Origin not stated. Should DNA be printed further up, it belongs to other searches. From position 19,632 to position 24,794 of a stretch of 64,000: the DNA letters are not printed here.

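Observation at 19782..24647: Single 1621-aa polypeptide fusing GT2 + processive GT2 (QxxRW) + Wzx-like flippase + GT4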

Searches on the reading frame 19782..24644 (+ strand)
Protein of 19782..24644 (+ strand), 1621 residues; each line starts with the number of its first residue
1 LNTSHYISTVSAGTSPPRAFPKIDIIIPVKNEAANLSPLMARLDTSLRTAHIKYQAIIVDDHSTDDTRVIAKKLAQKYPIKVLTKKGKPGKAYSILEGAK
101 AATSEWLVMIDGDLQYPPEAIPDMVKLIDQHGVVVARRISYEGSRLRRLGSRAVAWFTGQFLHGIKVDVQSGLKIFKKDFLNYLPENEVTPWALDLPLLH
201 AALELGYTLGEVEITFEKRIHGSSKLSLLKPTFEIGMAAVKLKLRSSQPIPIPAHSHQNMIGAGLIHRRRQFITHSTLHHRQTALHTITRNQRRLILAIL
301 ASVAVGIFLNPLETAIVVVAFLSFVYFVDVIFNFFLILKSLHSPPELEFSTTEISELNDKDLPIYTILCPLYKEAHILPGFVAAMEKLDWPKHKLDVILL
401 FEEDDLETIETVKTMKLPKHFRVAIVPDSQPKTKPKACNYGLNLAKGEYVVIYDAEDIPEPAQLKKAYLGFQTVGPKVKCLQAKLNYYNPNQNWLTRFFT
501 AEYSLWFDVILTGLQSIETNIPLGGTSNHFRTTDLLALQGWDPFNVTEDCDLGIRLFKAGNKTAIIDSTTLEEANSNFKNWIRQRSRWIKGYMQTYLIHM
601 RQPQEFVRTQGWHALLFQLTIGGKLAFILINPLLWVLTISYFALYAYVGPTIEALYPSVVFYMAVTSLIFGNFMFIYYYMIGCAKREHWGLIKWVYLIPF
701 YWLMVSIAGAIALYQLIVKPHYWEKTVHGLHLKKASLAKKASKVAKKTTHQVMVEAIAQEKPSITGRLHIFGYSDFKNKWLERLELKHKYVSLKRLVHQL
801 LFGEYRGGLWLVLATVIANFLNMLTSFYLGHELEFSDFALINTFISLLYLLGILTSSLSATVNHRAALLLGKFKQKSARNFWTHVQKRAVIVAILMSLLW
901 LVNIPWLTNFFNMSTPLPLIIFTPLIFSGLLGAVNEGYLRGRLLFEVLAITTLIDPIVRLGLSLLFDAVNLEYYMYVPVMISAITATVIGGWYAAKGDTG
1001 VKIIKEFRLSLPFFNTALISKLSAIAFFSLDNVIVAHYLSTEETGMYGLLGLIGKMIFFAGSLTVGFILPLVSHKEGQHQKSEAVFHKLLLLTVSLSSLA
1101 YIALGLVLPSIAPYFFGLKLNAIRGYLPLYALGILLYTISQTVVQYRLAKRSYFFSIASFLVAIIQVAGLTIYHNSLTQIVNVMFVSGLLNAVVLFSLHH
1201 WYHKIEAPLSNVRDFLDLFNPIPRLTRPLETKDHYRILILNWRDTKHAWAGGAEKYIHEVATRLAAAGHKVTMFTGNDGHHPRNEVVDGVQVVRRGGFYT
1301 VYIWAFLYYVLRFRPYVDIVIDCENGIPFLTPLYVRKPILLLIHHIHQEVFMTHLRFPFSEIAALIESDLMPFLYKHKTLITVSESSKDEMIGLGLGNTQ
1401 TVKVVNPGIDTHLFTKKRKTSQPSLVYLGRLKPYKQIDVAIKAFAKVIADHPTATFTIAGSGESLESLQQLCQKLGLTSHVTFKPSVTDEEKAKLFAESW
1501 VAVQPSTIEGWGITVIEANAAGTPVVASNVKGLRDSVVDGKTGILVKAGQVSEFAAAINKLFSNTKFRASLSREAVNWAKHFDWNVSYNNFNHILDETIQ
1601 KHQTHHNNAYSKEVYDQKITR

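Call 5: search_protein_families(library=pfam, proteins=[window:19782-24644:+], max_evalue=0.1)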
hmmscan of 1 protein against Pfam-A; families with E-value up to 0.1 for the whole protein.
window:19782-24644:+ (1621 aa): 11 families
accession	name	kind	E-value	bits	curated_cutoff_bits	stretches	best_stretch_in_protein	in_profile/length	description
PF00534.26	Glycos_transf_1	-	1.3e-42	145.7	26.4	1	1416-1576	9-170/172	Glycosyl transferases group 1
PF00535.33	Glycos_transf_2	-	2.8e-36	125.4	23.3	2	25-151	2-128/168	Glycosyl transferase family 2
PF13692.12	Glyco_trans_1_4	-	3.3e-34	118.6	27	1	1423-1564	2-142/142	Glycosyl transferases group 1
PF13641.12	Glyco_tranf_2_3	-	2.3e-29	103.5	27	2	365-591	3-230/230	Glycosyltransferase like family 2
PF13632.12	Glyco_trans_2_3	-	1.7e-23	83.9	27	1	449-647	1-195/198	Glycosyl transferase family group 2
PF20706.3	GT4-conflict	-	3e-14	53.3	26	1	1399-1536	171-319/385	Family 4 Glycosyltransferase in conflict systems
PF13439.12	Glyco_transf_4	-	7.8e-14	52.5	28.5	1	1251-1412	2-169/170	Glycosyltransferase Family 4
PF13579.12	Glyco_trans_4_4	-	2.5e-08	34.8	29.7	1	1251-1402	1-153/158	Glycosyl transferase 4-like domain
PF13506.12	Glyco_transf_21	-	1.6e-06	28.2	21.7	1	420-589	3-173/174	Glycosyl transferase family 21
PF13524.12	Glyco_trans_1_2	-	0.00011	22.6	25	1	1446-1576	7-126/144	Glycosyl transferase-like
PF10111.15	Glyco_tranf_2_2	-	0.001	19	27.3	0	25-129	2-107/276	Glycosyltransferase like family 2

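Call 6: search_protein_families(library=ncbifam, proteins=[window:19782-24644:+], max_evalue=0.1)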
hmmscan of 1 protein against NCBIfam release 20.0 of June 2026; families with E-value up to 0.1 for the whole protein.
window:19782-24644:+ (1621 aa): 63 families (the best 25 are shown)
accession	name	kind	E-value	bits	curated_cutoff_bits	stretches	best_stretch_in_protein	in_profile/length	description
TIGR03449.1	mycothiol_MshA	equivalog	1.3e-39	136.2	462.5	1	1379-1597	167-402/406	D-inositol-3-phosphate glycosyltransferase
TIGR03937.1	PgaC_IcaA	equivalog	4.4e-27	95.1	422.3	2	17-132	41-154/407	poly-beta-1,6-N-acetyl-D-glucosamine synthase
NF041010.1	glycosy_Agl16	equivalog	3e-26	92.1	575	1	1251-1586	15-339/352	glycosylation protein Agl16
NF041876.1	EPS_EpsE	equivalog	6.3e-22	78.3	400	1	1400-1575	186-372/389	exopolysaccharide biosynthesis GT4 family glycosyltransferase EpsE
TIGR03111.1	glyc2_xrt_Gpos1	hypoth_equivalog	5.4e-21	74.9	363.95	2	354-724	39-415/439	TIGR03111 family XrtG-associated glycosyltransferase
TIGR03965.1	mycofact_glyco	equivalog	9.5e-21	74.2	280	2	15-136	69-187/467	mycofactocin biosynthesis glycosyltransferase MftF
TIGR03088.1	stp2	hypoth_equivalog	1.5e-20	73.6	409.05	1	1419-1598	191-373/374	TIGR03088 family PEP-CTERM/XrtA system glycosyltransferase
NF047880.1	glyco_SdgA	exception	2e-20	72.8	800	1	1369-1595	261-487/488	serine-aspartate repeat adhesin O-glycosyltransferase SdgA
TIGR03999.1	thiol_BshA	equivalog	3.4e-20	72.3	273.7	1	1383-1596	151-371/375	N-acetyl-alpha-D-glucosaminyl L-malate synthase BshA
NF041875.1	EPS_EpsD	equivalog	6e-19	68.6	370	2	23-127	1-103/325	exopolysaccharide biosynthesis glycosyltransferase EpsD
TIGR03030.1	CelA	equivalog_domain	6.4e-19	67.4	699.1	1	337-598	106-383/714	UDP-forming cellulose synthase catalytic subunit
TIGR04063.1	stp3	hypoth_equivalog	5.9e-18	64.9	442.05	1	1382-1597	163-394/397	TIGR04063 family PEP-CTERM/XrtA system glycosyltransferase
NF046085.1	XrtY_assoc_Gly1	equivalog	1.4e-17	63.7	400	1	1416-1586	203-372/387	XrtY-associated glycosyltransferase XYAG1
TIGR04283.1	glyco_like_mftF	equivalog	1.8e-17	63.7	182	2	24-136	2-105/221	TIGR04283 family arsenosugar biosynthesis glycosyltransferase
NF007396.0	PRK09922.1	equivalog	3.2e-17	62.4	385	1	1382-1598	141-358/361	lipopolysaccharide 1,6-galactosyltransferase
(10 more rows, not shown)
